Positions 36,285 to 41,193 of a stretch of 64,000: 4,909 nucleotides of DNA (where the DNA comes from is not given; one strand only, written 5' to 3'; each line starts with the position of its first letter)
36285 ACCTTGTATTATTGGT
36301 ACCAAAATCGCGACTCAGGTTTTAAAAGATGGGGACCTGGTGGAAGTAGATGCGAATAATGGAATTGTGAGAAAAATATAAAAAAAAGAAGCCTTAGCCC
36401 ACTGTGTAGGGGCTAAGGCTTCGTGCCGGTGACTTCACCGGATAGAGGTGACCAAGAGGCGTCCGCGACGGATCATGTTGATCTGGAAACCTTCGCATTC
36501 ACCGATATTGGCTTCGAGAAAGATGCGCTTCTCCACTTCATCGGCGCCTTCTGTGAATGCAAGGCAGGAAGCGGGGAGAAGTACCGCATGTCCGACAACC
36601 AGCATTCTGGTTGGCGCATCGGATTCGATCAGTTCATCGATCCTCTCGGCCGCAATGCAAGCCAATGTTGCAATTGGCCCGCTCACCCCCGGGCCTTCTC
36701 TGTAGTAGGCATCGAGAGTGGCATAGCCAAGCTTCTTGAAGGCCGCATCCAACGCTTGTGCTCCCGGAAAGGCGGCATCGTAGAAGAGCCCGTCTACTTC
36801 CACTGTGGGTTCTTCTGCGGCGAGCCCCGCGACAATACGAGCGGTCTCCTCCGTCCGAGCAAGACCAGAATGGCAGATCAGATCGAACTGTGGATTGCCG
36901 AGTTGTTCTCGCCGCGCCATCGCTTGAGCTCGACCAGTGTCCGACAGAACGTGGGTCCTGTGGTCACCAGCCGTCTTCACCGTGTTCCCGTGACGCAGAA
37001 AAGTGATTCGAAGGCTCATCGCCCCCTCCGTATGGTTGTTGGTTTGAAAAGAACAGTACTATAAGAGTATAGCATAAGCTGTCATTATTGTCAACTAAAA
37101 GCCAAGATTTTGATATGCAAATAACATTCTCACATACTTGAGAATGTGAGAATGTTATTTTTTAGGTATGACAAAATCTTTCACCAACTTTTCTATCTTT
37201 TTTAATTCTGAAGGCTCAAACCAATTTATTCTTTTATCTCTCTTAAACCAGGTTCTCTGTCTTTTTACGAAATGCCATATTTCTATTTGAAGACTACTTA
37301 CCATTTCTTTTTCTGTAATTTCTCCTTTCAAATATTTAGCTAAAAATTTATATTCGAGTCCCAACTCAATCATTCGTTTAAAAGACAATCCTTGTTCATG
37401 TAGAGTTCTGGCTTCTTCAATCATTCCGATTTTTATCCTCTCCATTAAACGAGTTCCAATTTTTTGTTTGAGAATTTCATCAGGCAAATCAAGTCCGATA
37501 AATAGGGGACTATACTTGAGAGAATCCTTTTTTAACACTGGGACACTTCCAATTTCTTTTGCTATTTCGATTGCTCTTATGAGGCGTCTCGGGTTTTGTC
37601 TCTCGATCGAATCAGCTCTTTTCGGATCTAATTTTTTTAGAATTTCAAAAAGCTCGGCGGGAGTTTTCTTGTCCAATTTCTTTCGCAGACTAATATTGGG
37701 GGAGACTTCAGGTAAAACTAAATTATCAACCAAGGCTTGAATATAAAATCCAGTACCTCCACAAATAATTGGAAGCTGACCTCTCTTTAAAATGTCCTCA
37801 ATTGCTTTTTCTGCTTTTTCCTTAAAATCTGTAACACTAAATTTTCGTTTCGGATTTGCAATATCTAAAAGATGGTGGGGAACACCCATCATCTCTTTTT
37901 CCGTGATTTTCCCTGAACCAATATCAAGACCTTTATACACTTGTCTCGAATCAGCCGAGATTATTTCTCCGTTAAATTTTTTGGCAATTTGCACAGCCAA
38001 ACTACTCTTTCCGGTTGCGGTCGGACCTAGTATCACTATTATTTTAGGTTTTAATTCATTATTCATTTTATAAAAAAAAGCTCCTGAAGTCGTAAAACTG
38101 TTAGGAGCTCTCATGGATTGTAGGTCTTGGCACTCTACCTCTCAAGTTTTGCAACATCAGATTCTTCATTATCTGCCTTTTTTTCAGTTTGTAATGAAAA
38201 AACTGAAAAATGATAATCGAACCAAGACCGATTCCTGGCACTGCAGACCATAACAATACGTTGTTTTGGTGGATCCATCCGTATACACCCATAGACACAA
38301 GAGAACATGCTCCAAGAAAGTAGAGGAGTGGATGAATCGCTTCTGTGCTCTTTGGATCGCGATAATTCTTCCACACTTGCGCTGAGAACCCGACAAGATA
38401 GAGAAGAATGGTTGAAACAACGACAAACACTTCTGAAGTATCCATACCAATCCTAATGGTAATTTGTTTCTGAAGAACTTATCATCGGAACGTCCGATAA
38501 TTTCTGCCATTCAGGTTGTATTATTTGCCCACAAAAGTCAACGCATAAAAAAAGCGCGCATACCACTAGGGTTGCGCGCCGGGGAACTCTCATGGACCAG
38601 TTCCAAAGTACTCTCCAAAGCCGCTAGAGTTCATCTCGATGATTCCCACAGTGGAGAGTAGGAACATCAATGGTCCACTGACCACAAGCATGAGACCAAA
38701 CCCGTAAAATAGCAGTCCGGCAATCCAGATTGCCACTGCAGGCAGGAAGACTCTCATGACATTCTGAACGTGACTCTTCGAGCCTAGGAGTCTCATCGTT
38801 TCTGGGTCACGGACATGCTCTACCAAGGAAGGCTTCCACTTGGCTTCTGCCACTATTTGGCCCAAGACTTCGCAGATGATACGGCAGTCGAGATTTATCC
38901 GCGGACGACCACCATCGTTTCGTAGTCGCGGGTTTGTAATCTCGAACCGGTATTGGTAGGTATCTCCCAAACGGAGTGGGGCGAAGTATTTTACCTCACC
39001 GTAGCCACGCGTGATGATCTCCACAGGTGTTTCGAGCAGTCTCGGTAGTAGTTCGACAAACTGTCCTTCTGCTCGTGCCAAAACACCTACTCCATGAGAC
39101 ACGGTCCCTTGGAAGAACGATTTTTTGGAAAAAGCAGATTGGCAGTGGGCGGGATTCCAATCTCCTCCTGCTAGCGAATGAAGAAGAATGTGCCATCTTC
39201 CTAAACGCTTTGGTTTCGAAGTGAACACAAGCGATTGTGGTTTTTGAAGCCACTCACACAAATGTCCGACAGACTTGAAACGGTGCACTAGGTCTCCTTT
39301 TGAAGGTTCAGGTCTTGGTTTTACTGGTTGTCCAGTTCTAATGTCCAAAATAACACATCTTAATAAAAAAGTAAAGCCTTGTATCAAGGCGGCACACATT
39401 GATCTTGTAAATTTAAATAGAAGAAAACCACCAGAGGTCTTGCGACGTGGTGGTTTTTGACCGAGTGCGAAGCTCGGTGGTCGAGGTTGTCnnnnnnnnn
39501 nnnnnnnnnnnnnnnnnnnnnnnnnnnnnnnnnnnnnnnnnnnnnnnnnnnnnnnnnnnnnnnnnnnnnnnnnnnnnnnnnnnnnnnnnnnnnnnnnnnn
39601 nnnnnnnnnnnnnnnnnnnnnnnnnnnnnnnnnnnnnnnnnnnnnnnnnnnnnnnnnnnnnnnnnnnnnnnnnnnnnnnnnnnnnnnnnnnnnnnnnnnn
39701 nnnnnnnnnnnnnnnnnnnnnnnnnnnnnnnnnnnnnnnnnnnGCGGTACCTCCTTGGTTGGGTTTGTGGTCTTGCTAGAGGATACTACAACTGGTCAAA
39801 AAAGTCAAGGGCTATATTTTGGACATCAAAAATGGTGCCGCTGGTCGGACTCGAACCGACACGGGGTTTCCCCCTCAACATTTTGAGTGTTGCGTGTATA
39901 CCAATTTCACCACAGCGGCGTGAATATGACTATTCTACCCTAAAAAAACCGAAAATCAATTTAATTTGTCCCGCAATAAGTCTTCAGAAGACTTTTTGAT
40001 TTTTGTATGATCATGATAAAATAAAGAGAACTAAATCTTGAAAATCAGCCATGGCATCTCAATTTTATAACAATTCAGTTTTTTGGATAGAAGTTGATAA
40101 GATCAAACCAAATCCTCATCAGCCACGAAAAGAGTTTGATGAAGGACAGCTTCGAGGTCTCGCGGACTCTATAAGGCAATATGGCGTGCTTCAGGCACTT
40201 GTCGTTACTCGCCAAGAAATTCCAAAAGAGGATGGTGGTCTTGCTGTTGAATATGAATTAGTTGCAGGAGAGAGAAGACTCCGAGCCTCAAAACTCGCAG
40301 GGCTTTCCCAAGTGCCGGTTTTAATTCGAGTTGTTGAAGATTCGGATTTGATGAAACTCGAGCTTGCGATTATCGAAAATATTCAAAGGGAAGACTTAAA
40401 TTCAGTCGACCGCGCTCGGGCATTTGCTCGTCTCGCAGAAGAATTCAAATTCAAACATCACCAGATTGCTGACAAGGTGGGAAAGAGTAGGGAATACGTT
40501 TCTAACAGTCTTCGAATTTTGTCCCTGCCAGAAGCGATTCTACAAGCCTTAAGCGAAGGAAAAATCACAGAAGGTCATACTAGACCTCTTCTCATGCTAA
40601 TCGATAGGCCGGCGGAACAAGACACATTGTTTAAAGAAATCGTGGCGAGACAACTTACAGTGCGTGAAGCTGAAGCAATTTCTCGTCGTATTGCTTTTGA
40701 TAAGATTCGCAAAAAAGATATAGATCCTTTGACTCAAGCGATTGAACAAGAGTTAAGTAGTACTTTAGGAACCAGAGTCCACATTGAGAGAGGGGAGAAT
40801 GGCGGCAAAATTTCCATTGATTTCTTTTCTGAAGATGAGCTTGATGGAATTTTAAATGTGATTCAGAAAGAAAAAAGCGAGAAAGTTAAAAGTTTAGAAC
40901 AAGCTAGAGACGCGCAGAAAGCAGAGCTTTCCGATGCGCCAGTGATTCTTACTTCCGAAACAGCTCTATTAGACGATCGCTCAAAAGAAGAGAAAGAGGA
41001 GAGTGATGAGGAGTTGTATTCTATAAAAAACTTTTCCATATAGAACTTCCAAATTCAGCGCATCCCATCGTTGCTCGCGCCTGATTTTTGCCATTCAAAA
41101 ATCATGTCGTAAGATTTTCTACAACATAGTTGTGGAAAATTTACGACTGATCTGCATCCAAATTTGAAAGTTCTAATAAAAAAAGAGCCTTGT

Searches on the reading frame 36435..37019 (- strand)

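Call 68: search_protein_families(library=pfam, proteins=[window:36435-37019:-], max_evalue=0.001)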
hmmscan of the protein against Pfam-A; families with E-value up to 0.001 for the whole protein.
window:36435-37019:- (194 aa): 1 family
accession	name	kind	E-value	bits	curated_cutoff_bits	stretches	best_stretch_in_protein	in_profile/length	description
PF00300.27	His_Phos_1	-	4.6e-11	43.2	21.7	1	5-156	1-159/194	Histidine phosphatase superfamily (branch 1)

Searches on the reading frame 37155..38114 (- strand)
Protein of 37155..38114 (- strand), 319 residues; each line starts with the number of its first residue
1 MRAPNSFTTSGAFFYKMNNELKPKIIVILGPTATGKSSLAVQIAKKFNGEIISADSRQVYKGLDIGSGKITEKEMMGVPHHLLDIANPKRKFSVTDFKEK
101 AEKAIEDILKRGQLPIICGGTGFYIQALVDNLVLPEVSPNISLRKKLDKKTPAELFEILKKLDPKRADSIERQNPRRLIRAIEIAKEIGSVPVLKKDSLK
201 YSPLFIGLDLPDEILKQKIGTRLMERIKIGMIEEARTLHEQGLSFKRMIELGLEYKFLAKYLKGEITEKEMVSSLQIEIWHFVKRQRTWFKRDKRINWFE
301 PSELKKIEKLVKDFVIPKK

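Call 68: search_protein_families(library=pfam, proteins=[window:37155-38114:-], max_evalue=0.001)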
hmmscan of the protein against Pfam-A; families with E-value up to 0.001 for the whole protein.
window:37155-38114:- (319 aa): 2 families
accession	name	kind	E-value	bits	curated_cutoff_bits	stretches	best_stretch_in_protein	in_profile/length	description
PF01715.23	IPPT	-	6.2e-68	229.5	23.6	1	58-293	1-243/243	IPP transferase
PF01745.22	IPT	-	1.7e-09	37.9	20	1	24-80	2-58/233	Isopentenyl transferase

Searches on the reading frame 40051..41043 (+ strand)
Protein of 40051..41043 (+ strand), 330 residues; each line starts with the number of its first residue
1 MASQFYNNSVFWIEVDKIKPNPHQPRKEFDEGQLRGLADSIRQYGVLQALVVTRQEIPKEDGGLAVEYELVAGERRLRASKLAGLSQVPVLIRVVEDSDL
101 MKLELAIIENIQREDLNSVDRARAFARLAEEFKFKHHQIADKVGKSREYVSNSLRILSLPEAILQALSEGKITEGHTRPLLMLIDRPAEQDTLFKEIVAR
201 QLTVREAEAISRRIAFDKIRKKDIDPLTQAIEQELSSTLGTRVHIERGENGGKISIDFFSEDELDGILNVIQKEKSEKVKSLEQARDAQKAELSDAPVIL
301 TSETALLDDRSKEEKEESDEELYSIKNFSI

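Call 69: search_protein_families(library=pfam, proteins=[window:40051-41043:+], max_evalue=0.001)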
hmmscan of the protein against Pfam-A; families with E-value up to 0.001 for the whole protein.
window:40051-41043:+ (330 aa): 3 families
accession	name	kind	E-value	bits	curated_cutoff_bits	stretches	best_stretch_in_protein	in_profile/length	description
PF17762.8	HTH_ParB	-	3.8e-30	104.5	22.6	1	114-213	1-99/102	ParB HTH domain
PF02195.25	ParB_N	-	2.1e-27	95.5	26.3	1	12-112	5-95/95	ParB N-terminal domain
PF23552.2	ParB_C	-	4e-14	52.2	23.8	1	225-271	2-49/50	ParB dimerisation domain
